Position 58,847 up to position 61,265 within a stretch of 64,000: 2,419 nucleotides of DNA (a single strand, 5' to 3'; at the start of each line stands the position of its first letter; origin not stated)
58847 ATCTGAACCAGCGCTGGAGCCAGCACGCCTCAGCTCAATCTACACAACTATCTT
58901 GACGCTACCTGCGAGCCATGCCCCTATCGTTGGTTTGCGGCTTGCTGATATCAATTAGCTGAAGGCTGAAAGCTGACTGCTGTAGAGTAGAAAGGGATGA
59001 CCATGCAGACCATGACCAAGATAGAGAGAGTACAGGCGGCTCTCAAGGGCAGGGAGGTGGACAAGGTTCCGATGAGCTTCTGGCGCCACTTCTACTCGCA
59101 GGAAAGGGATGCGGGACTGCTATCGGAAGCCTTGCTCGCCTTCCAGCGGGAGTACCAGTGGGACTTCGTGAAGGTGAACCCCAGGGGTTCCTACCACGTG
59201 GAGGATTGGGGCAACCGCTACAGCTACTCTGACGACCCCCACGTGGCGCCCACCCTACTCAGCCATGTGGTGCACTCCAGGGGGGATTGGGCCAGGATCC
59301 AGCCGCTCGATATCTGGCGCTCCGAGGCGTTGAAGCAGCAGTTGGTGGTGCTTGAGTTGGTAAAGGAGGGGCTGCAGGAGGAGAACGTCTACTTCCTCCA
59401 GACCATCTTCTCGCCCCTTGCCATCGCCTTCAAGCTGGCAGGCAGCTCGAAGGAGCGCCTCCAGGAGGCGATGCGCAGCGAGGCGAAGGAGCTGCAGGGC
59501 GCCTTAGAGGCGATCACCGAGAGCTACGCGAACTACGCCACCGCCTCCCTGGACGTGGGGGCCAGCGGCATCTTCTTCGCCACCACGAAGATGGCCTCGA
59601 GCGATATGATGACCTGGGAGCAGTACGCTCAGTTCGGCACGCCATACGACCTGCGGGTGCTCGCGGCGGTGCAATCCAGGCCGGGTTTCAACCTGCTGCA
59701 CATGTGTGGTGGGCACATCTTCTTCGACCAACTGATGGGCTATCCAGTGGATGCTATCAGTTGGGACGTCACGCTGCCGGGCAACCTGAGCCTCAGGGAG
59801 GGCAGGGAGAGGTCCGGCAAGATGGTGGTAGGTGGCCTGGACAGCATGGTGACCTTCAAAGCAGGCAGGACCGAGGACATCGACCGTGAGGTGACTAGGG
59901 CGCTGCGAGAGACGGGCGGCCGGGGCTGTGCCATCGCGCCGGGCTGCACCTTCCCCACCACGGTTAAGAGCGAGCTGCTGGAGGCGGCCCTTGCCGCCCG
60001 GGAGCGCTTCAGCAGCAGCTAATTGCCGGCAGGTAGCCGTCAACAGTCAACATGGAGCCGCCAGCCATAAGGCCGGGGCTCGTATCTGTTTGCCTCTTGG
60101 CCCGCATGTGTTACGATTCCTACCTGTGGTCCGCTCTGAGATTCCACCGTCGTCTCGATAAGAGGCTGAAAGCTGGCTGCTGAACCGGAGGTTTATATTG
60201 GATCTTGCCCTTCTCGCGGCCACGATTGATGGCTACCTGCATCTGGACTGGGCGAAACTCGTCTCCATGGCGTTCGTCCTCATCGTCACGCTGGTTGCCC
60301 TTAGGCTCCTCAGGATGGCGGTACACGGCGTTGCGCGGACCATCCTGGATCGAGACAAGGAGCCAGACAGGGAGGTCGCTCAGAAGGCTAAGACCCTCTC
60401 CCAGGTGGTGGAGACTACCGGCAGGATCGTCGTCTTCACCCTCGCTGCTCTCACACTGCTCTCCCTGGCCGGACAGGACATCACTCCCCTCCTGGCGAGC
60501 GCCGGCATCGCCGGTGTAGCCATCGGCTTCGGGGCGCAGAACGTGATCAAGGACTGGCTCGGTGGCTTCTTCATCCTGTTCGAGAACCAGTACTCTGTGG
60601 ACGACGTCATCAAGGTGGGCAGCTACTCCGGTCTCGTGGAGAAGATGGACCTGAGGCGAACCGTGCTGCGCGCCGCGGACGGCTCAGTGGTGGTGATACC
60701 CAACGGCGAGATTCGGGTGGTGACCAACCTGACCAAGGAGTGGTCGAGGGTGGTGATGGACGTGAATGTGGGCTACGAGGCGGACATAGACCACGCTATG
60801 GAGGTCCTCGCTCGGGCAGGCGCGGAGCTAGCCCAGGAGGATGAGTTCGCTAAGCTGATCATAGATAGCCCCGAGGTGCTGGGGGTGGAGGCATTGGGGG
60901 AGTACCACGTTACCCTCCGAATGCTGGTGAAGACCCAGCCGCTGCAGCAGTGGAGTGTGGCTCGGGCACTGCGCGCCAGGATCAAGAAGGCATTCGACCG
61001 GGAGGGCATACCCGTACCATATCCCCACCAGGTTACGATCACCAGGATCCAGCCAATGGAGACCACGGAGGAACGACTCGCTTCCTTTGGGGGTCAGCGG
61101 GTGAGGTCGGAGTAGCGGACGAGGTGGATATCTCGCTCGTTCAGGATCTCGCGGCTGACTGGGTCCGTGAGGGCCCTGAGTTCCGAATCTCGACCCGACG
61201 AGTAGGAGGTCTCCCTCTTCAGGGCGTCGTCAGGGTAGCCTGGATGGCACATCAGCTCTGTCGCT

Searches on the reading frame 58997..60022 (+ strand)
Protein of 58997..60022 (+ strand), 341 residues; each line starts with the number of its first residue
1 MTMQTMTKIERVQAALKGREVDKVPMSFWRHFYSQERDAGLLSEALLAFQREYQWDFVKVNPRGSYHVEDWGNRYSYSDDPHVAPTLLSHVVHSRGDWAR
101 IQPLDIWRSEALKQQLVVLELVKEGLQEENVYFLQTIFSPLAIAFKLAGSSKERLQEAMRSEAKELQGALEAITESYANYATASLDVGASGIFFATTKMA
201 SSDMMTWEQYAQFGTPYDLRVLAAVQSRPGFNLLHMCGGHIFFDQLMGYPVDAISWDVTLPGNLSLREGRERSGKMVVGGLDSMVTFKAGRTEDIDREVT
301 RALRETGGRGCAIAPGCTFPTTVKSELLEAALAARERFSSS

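Call 48: search_protein_families(library=pfam, proteins=[window:58997-60022:+], max_evalue=0.00001)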
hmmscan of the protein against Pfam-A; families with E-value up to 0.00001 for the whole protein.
window:58997-60022:+ (341 aa): 1 family
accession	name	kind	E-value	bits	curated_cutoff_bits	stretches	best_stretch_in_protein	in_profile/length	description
PF01208.23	URO-D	-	5.5e-28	98.4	23.9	1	8-336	2-344/346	Uroporphyrinogen decarboxylase (URO-D)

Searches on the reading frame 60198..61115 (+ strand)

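Call 50: search_protein_families(library=pfam, proteins=[window:60198-61115:+], max_evalue=0.00001)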
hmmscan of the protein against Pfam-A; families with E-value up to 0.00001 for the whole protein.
window:60198-61115:+ (305 aa): 3 families
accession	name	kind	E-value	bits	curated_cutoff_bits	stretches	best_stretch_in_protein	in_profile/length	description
PF00924.24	MS_channel_2nd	-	1.2e-17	64.2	20.2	1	115-180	1-68/68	Mechanosensitive ion channel, beta-domain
PF21082.3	MS_channel_3rd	-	7.2e-13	49.2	21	1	185-272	1-87/88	Mechanosensitive ion channel MscS, C-terminal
PF21088.3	MS_channel_1st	-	5.3e-08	33.1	23.1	1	76-114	4-42/42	Mechanosensitive ion channel, transmembrane helices 2/3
